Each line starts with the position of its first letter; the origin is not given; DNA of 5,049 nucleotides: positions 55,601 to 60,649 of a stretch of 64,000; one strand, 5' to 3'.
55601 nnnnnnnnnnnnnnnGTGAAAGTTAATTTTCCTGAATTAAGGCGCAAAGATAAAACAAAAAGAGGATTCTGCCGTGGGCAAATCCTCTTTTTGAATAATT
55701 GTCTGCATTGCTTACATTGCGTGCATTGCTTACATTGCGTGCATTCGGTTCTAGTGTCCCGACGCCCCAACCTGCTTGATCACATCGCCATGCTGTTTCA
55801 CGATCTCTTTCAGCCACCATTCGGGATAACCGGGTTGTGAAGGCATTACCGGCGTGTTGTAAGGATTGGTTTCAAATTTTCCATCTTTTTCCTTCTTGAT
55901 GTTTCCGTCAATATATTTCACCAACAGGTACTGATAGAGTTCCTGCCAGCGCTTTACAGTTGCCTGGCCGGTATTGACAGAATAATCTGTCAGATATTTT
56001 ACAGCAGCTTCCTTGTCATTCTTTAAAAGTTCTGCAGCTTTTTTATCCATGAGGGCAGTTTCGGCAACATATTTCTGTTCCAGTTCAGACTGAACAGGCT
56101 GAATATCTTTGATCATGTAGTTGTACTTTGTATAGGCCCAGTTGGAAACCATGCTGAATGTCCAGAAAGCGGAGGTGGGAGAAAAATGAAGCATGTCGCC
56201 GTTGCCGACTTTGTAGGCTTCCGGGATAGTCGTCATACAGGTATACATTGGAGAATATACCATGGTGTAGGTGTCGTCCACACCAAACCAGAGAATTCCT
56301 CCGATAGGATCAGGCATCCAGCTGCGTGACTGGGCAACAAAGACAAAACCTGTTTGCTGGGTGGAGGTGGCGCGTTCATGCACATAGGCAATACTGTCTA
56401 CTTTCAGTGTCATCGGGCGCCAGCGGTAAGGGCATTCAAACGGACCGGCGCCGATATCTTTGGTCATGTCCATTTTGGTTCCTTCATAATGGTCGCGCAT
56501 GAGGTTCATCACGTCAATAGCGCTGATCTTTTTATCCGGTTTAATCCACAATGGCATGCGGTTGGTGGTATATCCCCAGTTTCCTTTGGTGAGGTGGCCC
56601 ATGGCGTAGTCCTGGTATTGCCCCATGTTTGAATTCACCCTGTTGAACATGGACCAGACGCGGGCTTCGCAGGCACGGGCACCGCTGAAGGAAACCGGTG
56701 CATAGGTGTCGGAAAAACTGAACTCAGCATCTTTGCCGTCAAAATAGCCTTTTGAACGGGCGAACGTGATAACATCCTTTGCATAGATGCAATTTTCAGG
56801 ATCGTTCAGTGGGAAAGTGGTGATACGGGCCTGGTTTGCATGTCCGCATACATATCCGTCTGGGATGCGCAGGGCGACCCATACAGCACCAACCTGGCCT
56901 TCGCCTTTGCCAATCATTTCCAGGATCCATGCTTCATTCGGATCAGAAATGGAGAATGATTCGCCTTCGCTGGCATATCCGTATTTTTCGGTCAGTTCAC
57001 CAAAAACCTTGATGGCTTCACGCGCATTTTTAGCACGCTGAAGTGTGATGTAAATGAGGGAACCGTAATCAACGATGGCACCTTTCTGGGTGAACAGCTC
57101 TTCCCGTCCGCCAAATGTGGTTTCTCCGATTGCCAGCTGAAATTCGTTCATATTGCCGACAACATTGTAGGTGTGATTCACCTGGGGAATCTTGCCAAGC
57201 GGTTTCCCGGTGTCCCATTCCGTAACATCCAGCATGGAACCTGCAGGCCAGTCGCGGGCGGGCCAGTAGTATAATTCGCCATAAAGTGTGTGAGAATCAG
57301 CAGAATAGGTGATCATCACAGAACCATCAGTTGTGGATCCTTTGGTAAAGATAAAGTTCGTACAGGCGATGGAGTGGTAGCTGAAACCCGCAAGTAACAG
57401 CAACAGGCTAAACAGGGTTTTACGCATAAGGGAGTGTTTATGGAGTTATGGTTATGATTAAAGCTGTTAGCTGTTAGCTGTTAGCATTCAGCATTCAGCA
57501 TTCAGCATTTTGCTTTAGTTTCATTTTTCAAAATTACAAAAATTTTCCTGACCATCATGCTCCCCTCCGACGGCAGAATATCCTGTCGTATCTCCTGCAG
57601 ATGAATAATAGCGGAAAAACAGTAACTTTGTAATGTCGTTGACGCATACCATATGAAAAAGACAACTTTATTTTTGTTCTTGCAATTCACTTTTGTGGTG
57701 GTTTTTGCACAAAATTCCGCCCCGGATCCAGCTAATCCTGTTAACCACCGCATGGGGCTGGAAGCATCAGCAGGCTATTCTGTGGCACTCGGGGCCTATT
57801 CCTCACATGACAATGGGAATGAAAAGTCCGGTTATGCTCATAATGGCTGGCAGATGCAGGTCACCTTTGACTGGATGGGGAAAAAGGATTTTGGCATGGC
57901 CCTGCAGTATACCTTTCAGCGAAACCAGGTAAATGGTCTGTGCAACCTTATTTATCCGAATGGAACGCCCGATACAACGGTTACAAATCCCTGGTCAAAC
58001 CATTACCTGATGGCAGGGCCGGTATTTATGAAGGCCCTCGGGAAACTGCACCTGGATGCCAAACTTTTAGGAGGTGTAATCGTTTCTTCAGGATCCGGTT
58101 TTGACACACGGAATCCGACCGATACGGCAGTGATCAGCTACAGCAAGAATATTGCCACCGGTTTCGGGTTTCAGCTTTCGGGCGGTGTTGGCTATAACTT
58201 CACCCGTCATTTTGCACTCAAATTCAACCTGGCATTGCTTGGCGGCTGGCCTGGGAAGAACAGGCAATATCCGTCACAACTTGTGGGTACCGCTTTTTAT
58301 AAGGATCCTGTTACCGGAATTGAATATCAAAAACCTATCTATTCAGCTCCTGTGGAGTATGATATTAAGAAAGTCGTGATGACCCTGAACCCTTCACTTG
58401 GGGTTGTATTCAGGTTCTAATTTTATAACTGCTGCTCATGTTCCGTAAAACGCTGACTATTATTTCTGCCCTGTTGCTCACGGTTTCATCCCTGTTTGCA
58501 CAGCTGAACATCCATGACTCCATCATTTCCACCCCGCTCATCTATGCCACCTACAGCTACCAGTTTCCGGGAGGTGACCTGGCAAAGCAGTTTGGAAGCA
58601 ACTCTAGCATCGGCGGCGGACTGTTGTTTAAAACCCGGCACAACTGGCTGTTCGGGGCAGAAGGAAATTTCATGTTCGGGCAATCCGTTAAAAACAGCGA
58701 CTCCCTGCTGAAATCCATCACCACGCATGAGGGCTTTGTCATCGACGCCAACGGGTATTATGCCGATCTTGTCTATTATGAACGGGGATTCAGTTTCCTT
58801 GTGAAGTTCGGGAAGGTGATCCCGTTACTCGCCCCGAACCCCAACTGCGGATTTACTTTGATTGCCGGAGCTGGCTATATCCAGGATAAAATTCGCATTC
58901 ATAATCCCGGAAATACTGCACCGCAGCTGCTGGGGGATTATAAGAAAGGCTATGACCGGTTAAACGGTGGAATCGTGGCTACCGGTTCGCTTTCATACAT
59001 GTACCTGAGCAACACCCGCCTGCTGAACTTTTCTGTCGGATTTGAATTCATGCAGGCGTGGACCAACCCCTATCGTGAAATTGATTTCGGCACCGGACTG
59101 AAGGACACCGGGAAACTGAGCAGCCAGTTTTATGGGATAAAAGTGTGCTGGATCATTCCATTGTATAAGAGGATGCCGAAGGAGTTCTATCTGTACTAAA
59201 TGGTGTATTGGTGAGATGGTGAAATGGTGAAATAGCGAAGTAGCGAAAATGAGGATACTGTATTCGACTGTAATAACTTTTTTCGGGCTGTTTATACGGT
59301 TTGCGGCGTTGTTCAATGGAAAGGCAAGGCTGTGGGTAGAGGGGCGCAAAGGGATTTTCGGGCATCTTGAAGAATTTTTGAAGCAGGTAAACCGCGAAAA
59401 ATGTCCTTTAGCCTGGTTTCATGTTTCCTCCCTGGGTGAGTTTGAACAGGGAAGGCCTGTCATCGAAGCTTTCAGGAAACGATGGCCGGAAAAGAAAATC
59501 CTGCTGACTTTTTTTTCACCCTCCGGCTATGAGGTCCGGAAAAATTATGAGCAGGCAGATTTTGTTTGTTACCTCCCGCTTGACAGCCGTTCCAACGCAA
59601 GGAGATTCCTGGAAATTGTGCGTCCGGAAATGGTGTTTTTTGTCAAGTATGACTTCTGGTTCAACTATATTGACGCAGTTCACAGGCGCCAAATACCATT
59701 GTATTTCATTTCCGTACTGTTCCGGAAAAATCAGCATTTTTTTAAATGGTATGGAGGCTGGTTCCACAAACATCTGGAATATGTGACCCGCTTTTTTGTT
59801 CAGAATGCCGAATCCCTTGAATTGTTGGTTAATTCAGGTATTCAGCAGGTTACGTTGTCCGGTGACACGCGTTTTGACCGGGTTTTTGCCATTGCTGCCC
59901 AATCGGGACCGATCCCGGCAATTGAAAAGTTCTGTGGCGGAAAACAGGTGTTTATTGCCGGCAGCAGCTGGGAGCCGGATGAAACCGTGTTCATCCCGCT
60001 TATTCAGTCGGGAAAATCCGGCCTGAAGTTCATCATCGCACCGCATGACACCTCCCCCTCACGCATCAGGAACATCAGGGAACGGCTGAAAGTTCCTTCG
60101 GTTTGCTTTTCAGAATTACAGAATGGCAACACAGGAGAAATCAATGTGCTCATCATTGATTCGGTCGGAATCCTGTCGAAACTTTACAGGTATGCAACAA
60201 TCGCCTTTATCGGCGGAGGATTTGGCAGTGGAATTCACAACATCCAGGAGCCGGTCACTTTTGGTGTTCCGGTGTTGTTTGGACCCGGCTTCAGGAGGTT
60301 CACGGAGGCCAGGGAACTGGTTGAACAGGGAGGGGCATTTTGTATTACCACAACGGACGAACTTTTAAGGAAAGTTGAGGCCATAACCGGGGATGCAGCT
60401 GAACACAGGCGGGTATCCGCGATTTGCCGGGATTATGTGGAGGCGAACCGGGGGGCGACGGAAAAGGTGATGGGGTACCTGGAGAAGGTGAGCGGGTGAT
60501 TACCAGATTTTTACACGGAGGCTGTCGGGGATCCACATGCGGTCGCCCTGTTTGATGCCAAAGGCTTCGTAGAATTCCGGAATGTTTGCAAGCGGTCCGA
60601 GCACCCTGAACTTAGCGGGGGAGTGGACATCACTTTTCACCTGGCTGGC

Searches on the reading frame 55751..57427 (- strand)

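Call 13: search_protein_families(library=pfam, proteins=[window:55751-57427:-])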
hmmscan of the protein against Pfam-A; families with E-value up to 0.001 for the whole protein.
window:55751-57427:- (558 aa): 1 family
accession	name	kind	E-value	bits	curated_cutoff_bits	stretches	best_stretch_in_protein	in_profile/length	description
PF03577.20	Peptidase_C69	-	1.8e-80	271.3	23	1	56-446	59-400/402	Peptidase family C69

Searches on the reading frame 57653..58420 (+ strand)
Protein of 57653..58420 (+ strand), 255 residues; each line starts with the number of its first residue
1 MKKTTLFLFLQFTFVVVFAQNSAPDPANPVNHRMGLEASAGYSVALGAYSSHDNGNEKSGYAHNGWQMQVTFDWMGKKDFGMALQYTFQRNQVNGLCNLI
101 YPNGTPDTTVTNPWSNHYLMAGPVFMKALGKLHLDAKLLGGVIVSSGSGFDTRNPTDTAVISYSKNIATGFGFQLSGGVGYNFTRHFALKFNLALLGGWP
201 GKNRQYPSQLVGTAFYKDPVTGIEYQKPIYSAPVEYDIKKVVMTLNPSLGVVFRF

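Call 13: search_protein_families(library=pfam, proteins=[window:57653-58420:+])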
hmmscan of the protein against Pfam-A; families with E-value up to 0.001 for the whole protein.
window:57653-58420:+ (255 aa): 1 family
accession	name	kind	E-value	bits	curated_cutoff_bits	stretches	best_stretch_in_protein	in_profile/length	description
PF13505.12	OMP_b-brl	-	0.0009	19.9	28.7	0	35-192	21-149/175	Outer membrane protein beta-barrel domain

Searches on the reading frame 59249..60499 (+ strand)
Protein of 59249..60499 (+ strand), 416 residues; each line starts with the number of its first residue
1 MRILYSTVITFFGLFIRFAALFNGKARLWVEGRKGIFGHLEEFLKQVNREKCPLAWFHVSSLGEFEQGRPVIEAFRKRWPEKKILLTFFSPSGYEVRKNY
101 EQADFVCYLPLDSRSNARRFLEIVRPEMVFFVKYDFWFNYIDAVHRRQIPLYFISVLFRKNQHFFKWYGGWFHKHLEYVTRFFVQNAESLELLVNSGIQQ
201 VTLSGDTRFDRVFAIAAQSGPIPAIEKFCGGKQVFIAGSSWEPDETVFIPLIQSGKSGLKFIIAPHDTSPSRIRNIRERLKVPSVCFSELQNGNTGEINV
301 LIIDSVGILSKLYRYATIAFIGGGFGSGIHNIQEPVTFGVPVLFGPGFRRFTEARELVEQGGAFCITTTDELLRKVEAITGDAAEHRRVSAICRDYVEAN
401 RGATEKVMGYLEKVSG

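Call 13: search_protein_families(library=pfam, proteins=[window:59249-60499:+])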
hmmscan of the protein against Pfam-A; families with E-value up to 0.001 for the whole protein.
window:59249-60499:+ (416 aa): 1 family
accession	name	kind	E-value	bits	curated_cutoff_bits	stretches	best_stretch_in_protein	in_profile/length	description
PF04413.22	Glycos_transf_N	-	8.2e-41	139.9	23.9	1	46-211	12-179/179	3-Deoxy-D-manno-octulosonic-acid transferase (kdotransferase)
